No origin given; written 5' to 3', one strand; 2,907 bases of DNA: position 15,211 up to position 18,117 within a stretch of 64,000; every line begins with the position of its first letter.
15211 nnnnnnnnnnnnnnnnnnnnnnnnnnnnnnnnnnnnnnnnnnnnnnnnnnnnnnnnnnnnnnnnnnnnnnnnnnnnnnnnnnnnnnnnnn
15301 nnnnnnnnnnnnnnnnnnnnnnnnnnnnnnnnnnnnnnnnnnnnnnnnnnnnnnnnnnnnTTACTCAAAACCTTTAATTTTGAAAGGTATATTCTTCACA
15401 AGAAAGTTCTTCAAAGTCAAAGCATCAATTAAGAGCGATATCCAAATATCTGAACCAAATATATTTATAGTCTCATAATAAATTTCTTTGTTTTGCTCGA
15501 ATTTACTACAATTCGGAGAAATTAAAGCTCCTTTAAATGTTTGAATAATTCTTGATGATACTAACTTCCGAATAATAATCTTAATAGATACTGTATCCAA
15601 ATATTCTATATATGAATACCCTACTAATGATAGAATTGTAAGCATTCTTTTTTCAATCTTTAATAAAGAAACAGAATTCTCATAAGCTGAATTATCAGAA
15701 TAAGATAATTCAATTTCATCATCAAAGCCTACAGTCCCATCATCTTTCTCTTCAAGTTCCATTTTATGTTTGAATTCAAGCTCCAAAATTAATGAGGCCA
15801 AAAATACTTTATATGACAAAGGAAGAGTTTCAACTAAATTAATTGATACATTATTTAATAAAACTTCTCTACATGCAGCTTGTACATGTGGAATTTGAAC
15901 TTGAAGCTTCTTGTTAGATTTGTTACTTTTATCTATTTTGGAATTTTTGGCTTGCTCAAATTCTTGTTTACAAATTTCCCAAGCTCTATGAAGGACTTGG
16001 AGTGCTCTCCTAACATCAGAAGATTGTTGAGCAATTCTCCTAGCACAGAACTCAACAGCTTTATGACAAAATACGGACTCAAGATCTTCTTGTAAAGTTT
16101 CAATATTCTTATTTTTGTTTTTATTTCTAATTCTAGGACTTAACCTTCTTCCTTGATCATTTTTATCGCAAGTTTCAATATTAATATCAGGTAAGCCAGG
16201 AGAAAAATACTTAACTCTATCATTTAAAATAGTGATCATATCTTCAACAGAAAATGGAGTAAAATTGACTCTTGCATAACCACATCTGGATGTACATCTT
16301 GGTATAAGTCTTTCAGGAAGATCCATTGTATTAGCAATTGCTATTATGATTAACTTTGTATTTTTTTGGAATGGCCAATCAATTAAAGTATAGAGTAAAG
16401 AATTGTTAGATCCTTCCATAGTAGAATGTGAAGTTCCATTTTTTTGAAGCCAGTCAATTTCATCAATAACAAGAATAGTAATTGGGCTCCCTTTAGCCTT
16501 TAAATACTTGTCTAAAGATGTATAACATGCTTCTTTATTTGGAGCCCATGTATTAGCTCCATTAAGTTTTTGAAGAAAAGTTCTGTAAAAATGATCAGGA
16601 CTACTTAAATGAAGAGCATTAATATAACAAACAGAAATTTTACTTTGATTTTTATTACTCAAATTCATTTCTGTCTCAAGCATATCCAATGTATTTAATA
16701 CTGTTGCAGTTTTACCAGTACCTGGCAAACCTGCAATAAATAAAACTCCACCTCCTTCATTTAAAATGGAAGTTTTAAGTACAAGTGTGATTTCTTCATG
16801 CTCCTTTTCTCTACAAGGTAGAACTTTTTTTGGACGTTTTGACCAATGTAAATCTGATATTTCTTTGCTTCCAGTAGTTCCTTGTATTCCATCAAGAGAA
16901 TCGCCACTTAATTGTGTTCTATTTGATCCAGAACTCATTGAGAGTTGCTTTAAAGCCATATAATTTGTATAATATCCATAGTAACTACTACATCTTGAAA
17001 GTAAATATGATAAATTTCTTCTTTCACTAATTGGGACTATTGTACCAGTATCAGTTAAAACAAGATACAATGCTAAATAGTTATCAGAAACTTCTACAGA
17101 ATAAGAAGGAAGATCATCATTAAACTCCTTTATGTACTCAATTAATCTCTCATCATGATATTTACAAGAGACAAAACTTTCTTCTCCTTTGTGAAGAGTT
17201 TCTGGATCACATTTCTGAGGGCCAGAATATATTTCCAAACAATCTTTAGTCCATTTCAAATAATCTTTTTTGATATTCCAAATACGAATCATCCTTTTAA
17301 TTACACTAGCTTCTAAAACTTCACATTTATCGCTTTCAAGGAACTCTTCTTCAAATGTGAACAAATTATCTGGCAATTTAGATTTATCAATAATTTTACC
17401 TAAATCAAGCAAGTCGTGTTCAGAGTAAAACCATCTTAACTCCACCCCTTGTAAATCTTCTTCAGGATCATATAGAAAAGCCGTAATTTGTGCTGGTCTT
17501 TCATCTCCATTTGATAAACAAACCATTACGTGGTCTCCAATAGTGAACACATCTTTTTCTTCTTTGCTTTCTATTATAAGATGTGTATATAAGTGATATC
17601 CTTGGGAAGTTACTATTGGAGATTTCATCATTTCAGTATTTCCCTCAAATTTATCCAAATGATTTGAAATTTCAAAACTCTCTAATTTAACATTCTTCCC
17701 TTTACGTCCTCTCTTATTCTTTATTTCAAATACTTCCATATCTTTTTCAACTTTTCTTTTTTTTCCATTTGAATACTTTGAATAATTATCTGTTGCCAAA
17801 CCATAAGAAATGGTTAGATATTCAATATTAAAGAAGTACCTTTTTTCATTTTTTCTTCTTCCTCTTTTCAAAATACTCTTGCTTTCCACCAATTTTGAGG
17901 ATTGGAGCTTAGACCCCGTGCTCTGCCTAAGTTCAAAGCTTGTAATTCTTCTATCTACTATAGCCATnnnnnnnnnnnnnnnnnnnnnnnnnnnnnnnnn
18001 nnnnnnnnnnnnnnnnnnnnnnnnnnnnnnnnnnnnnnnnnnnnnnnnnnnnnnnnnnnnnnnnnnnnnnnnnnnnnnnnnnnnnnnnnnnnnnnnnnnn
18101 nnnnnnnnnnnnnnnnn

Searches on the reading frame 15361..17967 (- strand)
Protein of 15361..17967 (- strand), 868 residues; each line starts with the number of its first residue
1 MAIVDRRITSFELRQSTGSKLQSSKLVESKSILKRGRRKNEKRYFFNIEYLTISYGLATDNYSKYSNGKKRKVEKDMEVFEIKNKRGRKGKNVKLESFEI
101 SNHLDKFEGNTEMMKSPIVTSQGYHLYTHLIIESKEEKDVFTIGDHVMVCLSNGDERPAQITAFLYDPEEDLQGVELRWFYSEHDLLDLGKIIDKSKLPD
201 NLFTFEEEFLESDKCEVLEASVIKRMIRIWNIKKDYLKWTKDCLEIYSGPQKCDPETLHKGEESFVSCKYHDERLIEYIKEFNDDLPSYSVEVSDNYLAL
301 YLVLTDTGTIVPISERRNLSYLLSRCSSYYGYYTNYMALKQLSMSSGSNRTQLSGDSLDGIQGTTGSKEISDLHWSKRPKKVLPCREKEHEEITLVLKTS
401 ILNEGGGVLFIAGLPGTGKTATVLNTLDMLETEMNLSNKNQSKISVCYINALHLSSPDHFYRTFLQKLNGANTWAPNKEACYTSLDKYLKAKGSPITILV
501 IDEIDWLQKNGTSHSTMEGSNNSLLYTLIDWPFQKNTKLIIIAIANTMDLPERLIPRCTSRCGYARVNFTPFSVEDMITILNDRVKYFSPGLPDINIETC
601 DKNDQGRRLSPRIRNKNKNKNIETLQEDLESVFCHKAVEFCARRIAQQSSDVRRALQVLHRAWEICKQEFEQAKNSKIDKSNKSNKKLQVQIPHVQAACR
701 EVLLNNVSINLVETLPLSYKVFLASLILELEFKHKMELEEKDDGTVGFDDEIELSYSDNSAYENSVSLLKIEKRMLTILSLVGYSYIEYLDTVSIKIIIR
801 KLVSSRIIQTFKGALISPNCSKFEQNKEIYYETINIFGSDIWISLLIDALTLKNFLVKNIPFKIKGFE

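Call 12: search_protein_families(library=pfam, proteins=[window:15361-17967:-], max_evalue=0.001)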
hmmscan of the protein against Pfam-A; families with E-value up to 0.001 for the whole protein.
window:15361-17967:- (868 aa): 6 families
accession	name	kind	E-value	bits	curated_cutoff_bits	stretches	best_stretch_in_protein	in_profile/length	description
PF13401.12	AAA_22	-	3.6e-13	50.4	27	1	405-542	4-121/130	AAA domain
PF00004.35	AAA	-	3.1e-11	44.3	21.2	1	411-561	3-122/131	ATPase family associated with various cellular activities (AAA)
PF13191.12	AAA_16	-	7.2e-08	33.5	32.6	1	383-510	2-147/167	AAA ATPase domain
PF17872.7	AAA_lid_10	-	8.2e-06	26.4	23.2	1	623-671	32-83/99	AAA lid domain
PF22606.2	Cdc6-ORC-like_ATPase_lid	-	0.00013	22.3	27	1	622-667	14-57/60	Cdc6/ORC-like, ATPase lid domain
PF09848.15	SLFN-g3_helicase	-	0.00053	19.8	24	0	408-521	3-105/354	Schlafen group 3, DNA/RNA helicase domain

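Call 17: find_homologous_proteins(query=window:15361-17967:-, max_evalue=1e-20)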
Query window:15361-17967:- (868 aa): 9 proteins with E <= 1e-20 among 8000 candidates.
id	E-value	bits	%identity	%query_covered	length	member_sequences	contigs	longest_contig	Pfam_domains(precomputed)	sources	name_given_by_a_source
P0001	0.0e+0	1793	92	100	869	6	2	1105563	PF17872.8,PF00004.36,PF13401.13,PF13191.13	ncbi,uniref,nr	ncbi:AAA domain protein [Cryptosporidium meleagridis]|uniref:Origin recognition complex subunit 1 n=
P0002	0.0e+0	1642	85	100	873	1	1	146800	PF17872.8,PF00004.36,PF13401.13,PF13191.13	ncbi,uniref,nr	ncbi:ORC CDC6 like AAA+ ATpase [Cryptosporidium sp. chipmunk genotype I]|uniref:ORC CDC6 like AAA+ A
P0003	0.0e+0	1518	79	100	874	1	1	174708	PF17872.8,PF00004.36,PF13401.13,PF13191.13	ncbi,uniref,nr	ncbi:ORC CDC6 like AAA+ ATPase [Cryptosporidium ubiquitum]|uniref:Origin recognition complex subunit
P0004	0.0e+0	1235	66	100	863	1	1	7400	PF17872.8,PF00004.36,PF13401.13,PF13191.13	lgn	-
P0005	0.0e+0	1192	64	100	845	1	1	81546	PF00004.36,PF13401.13,PF13191.13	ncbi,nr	ncbi:Origin recognition complex subunit 1 [Cryptosporidium felis]|nr:Origin recognition complex subu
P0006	8.7e-253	859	52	100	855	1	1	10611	PF17872.8,PF22606.3,PF00004.36,PF13401.13,PF13191.13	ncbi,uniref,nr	ncbi:hypothetical protein FG386_002823 [Cryptosporidium ryanae]|uniref:uncharacterized protein n=1 T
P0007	2.0e-250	851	51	100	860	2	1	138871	PF22606.3,PF00004.36,PF13401.13,PF13191.13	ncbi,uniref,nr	ncbi:ORC CDC6 like AAA+ ATpase [Cryptosporidium bovis]|uniref:ORC CDC6 like AAA+ ATpase n=1 Tax=Cryp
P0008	7.8e-202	691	46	87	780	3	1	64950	PF17872.8,PF22606.3,PF00004.36,PF13401.13,PF13191.13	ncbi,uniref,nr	ncbi:hypothetical protein cand_002040 [Cryptosporidium andersoni]|uniref:Origin recognition complex 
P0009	3.6e-27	113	30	43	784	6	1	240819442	PF24883.3,PF17872.8,PF22606.3,PF00004.36,PF13401.13,PF09079.18,PF01426.25,PF00628.36,PF13191.13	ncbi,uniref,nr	ncbi:Origin recognition complex subunit 1 [Rhynchospora pubera]|uniref:Origin recognition complex su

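Call 19: find_encoding_contigs(protein=P0001, flank=10000, max_places=1)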
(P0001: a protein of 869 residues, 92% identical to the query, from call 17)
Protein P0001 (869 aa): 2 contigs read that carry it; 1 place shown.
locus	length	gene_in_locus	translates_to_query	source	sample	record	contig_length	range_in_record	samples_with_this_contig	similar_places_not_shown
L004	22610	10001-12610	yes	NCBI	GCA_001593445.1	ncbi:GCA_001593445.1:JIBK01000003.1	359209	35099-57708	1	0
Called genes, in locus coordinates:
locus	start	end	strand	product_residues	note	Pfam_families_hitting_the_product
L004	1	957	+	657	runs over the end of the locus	PF00097:zf-C3HC4 (weak), PF13445:zf-RING_UBOX, PF13639:zf-RING_2, PF13923:zf-C3HC4_2 (weak), PF17120:zf-RING_16 (weak), PF17123:zf-RING_11 (weak)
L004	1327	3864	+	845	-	-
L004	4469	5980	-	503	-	PF00781:DAGK_cat, PF00609:DAGK_acc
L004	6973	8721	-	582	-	PF24161:CCDC39 (weak)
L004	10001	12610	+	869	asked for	PF13191:AAA_16, PF13401:AAA_22, PF00004:AAA, PF17872:AAA_lid_10 (weak)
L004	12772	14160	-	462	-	PF00097:zf-C3HC4, PF12678:zf-rbx1 (faint), PF13445:zf-RING_UBOX (weak), PF13639:zf-RING_2, PF13920:zf-C3HC4_3, PF13923:zf-C3HC4_2, PF14634:zf-RING_5 (weak), PF17123:zf-RING_11 (weak)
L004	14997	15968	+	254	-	-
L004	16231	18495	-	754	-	PF01602:Adaptin_N, PF13513:HEAT_EZ (faint), PF25780:TPR_IPO5 (faint), PF02985:HEAT (faint), PF13646:HEAT_2, PF12717:Cnd1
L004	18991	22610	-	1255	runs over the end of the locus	PF17681:GCP_N_terminal, PF04130:GCP_C_terminal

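Call 20: find_encoding_contigs(protein=P0003, flank=10000, max_places=1)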
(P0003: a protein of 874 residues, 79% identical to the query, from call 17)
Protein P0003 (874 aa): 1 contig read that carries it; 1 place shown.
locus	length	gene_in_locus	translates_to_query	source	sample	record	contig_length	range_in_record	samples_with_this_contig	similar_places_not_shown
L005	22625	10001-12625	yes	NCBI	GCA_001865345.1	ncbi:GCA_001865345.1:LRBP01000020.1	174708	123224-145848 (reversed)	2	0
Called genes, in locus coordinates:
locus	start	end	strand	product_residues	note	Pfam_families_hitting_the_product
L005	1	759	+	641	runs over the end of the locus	PF00097:zf-C3HC4 (weak), PF13445:zf-RING_UBOX, PF13639:zf-RING_2, PF13923:zf-C3HC4_2 (weak), PF17120:zf-RING_16 (weak), PF17123:zf-RING_11 (weak)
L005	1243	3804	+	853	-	-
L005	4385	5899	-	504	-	PF00781:DAGK_cat, PF00609:DAGK_acc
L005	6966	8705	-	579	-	-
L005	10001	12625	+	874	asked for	PF13191:AAA_16 (weak), PF13401:AAA_22, PF00004:AAA, PF17872:AAA_lid_10 (weak)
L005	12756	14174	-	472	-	PF00097:zf-C3HC4, PF12678:zf-rbx1 (faint), PF13445:zf-RING_UBOX (weak), PF13639:zf-RING_2, PF13920:zf-C3HC4_3, PF13923:zf-C3HC4_2, PF14634:zf-RING_5 (weak), PF17123:zf-RING_11 (weak)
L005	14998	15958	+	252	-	-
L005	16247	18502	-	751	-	PF01602:Adaptin_N, PF13513:HEAT_EZ (faint), PF02985:HEAT (faint), PF13646:HEAT_2, PF12717:Cnd1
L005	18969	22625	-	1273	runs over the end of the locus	-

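Call 21: find_encoding_contigs(protein=P0005, flank=10000, max_places=1)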
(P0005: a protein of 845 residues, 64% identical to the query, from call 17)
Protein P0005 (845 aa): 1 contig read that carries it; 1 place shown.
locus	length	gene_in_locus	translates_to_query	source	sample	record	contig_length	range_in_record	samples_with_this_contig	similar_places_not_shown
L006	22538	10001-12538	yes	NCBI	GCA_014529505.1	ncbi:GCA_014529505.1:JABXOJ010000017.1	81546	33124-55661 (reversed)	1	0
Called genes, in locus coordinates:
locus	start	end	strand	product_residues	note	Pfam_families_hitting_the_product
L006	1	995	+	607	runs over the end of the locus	PF00097:zf-C3HC4 (weak), PF13445:zf-RING_UBOX, PF13639:zf-RING_2, PF13923:zf-C3HC4_2 (weak), PF17120:zf-RING_16 (weak), PF17123:zf-RING_11 (faint)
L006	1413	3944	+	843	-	-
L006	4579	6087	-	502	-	PF00781:DAGK_cat, PF00609:DAGK_acc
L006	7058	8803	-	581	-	-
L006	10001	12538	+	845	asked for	PF13191:AAA_16, PF00004:AAA, PF13401:AAA_22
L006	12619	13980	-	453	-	PF00097:zf-C3HC4 (weak), PF12678:zf-rbx1 (faint), PF13445:zf-RING_UBOX (weak), PF13639:zf-RING_2, PF13920:zf-C3HC4_3, PF13923:zf-C3HC4_2, PF14634:zf-RING_5 (faint), PF17123:zf-RING_11 (weak)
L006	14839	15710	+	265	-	-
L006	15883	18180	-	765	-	PF01602:Adaptin_N, PF13513:HEAT_EZ (faint), PF02985:HEAT (faint), PF13646:HEAT_2, PF20168:PDS5 (faint), PF23227:HEAT_MROH2B_C (faint), PF12717:Cnd1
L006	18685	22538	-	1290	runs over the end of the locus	PF17681:GCP_N_terminal, PF04130:GCP_C_terminal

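Call 22: find_encoding_contigs(protein=P0007, flank=10000, max_places=1)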
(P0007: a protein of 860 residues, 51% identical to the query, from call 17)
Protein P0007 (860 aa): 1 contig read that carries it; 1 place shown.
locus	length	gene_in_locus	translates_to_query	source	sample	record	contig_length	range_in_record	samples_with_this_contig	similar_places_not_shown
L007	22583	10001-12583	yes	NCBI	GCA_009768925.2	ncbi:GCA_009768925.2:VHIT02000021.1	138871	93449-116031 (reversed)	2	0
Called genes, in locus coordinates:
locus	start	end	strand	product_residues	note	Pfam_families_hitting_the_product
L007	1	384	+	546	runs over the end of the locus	PF17120:zf-RING_16 (weak), PF00097:zf-C3HC4 (weak), PF12678:zf-rbx1 (faint), PF13445:zf-RING_UBOX, PF13639:zf-RING_2, PF13923:zf-C3HC4_2 (weak), PF17123:zf-RING_11 (weak)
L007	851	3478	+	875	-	-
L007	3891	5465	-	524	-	PF00781:DAGK_cat, PF00609:DAGK_acc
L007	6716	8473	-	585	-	-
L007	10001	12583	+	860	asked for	PF13191:AAA_16, PF00004:AAA, PF13401:AAA_22, PF22606:Cdc6-ORC-like_ATPase_lid (weak)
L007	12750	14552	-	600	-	PF00097:zf-C3HC4 (weak), PF12678:zf-rbx1 (faint), PF13445:zf-RING_UBOX (weak), PF13639:zf-RING_2, PF13920:zf-C3HC4_3, PF13923:zf-C3HC4_2 (weak)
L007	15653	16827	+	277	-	-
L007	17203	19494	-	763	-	PF01602:Adaptin_N, PF20168:PDS5 (faint), PF02985:HEAT (faint), PF13646:HEAT_2, PF12717:Cnd1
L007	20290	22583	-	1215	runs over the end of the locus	PF17681:GCP_N_terminal, PF04130:GCP_C_terminal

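Call 23: find_encoding_contigs(protein=P0008, flank=10000, max_places=1)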
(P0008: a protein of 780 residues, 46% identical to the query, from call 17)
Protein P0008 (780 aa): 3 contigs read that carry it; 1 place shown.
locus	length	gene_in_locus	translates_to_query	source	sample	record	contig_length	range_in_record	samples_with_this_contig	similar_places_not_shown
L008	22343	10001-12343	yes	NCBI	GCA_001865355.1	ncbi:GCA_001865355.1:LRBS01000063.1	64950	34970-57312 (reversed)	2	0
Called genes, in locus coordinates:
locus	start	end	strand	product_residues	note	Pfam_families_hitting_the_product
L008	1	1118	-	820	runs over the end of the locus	-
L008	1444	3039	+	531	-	PF13639:zf-RING_2 (weak)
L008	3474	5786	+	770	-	-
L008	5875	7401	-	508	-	PF00781:DAGK_cat, PF00609:DAGK_acc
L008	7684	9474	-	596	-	-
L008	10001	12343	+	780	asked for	PF22606:Cdc6-ORC-like_ATPase_lid (faint), PF13191:AAA_16 (weak), PF13401:AAA_22, PF00004:AAA, PF17872:AAA_lid_10 (weak)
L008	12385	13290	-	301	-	PF12678:zf-rbx1 (weak), PF00097:zf-C3HC4 (weak), PF13445:zf-RING_UBOX (weak), PF13639:zf-RING_2, PF13920:zf-C3HC4_3, PF13923:zf-C3HC4_2, PF14634:zf-RING_5 (weak), PF17123:zf-RING_11 (weak)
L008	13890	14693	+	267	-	-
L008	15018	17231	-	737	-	PF01602:Adaptin_N, PF02985:HEAT (faint), PF13646:HEAT_2 (weak), PF12717:Cnd1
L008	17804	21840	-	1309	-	PF17681:GCP_N_terminal, PF04130:GCP_C_terminal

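Call 34: list_cluster_members(proteins=[window:15361-17967:-, window:19268-21013:+, window:47671-49236:+, window:54719-57535:+, window:58714-60783:+, window:24193-26733:-])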
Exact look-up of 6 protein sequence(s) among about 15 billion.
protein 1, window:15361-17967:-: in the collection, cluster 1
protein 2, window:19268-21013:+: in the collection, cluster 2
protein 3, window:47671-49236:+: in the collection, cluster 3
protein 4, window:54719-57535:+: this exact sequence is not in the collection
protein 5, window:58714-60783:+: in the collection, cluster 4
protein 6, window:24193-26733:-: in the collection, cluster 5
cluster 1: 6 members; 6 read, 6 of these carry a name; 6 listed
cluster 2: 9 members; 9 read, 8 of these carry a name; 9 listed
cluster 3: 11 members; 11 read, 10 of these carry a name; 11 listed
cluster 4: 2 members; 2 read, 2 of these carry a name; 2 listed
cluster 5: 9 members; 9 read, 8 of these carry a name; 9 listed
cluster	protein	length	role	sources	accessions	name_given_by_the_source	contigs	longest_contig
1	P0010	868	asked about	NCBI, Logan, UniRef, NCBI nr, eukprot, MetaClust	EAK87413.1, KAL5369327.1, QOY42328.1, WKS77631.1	ORC/CDC6 like AAA+ ATpase [Cryptosporidium parvum Iowa II] | Origin recognition complex subunit 1 n=2 Tax=Cryptosporidium parvum TaxID=5807 ... | QOY42328.1 hypothetical protein CPATCC_001962 [Cryptosporidium parvum]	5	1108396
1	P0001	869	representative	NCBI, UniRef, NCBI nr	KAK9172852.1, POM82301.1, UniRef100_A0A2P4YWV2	AAA domain protein [Cryptosporidium meleagridis] | Origin recognition complex subunit 1 n=1 Tax=Cryptosporidium meleagridis TaxID=93969 ...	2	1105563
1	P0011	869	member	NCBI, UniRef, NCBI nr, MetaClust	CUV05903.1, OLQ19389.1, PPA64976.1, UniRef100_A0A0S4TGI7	unnamed protein product [Cryptosporidium hominis] | Origin recognition complex subunit 1 n=1 Tax=Cryptosporidium hominis TaxID=237895 ... | Origin recognition complex subunit 1 [Cryptosporidium hominis]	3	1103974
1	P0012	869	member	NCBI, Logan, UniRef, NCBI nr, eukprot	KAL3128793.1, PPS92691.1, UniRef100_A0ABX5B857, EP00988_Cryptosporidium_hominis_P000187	ORC/CDC6 like AAA+ Atpase [Cryptosporidium hominis] | Origin recognition complex subunit 1 n=1 Tax=Cryptosporidium hominis TaxID=237895 ... | PPS92691.1 ORC/CDC6 like AAA+ Atpase [Cryptosporidium hominis]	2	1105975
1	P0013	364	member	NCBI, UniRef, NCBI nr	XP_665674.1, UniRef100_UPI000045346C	origin recognition complex subunit 1 [Cryptosporidium hominis TU502] | origin recognition complex subunit 1 n=1 Tax=Cryptosporidium hominis (strain TU502) ...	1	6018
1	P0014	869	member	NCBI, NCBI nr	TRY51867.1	ORC/CDC6 like AAA+ Atpase [Cryptosporidium tyzzeri]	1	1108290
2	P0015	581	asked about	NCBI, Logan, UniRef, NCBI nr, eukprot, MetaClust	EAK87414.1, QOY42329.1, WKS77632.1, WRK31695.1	hypothetical protein [Cryptosporidium parvum Iowa II] | Uncharacterized protein n=2 Tax=Cryptosporidium parvum TaxID=5807 RepID=Q5CPR6_CRYPI | QOY42329.1 hypothetical protein CPATCC_001963 [Cryptosporidium parvum]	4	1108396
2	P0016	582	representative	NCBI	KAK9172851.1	Uncharacterized protein cmbei_4004330 [Cryptosporidium meleagridis]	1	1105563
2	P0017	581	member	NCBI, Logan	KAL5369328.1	hypothetical protein CPHLJ_4g4330 [Cryptosporidium parvum]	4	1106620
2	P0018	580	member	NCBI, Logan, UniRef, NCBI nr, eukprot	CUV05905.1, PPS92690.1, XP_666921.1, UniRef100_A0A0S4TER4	unnamed protein product [Cryptosporidium hominis] | Uncharacterized protein n=1 Tax=Cryptosporidium hominis TaxID=237895 ... | hypothetical protein [Cryptosporidium hominis TU502]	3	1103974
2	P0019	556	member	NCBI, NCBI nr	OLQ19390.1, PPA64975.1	hypothetical protein ChUKH1_02675 [Cryptosporidium hominis] | hypothetical protein ChTU502y2012_422g0085 [Cryptosporidium hominis]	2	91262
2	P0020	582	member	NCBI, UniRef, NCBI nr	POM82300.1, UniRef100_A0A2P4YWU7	hypothetical protein CmeUKMEL1_01705 [Cryptosporidium meleagridis] | Uncharacterized protein n=1 Tax=Cryptosporidium meleagridis TaxID=93969 ...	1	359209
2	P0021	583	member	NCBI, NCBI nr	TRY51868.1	Uncharacterized protein CTYZ_00001862 [Cryptosporidium tyzzeri]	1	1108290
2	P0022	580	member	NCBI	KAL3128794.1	hypothetical protein CHM_4g4330 [Cryptosporidium hominis]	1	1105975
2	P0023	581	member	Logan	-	-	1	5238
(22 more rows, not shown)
